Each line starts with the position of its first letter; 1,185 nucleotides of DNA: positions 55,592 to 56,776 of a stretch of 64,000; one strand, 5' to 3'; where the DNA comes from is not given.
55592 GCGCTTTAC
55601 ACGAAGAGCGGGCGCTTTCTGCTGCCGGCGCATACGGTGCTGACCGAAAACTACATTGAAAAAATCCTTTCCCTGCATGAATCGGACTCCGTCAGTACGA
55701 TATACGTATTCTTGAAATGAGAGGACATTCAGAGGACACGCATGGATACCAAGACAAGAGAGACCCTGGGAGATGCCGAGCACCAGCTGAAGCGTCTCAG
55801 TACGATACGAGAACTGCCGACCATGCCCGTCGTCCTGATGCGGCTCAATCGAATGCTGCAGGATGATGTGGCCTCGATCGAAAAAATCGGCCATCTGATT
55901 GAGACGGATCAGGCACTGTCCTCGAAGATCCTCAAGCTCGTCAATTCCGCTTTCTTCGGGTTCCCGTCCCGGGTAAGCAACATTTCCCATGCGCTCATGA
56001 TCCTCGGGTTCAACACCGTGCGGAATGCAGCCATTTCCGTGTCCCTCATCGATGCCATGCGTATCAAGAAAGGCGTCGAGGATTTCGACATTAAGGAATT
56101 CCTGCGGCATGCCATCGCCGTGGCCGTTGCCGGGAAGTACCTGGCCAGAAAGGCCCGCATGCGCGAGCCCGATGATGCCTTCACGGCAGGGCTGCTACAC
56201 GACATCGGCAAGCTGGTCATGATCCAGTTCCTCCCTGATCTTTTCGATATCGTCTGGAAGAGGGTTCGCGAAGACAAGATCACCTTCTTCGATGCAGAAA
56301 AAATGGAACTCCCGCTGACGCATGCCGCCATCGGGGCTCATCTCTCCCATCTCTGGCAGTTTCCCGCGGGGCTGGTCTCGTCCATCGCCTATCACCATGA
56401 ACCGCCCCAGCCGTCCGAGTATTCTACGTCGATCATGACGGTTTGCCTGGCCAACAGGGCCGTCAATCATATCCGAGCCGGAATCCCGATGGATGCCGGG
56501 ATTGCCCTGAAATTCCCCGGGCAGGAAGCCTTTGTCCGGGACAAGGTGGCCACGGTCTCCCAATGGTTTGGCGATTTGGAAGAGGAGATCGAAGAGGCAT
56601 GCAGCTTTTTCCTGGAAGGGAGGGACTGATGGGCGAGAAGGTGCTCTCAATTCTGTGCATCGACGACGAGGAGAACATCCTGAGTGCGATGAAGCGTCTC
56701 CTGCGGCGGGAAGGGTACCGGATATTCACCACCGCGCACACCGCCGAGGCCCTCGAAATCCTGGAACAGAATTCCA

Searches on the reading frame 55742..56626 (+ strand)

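Call 46: search_protein_families(library=pfam, proteins=[window:55742-56626:+], max_evalue=0.00001)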
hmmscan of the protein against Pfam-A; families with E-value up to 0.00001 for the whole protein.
window:55742-56626:+ (295 aa): 2 families
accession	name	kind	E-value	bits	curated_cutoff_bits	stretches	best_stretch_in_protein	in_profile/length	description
PF08668.18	HDOD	-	7.4e-61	205.5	22.9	1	25-221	1-196/196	HDOD domain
PF01966.28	HD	-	3.6e-07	30.9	22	1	121-236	2-109/116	HD domain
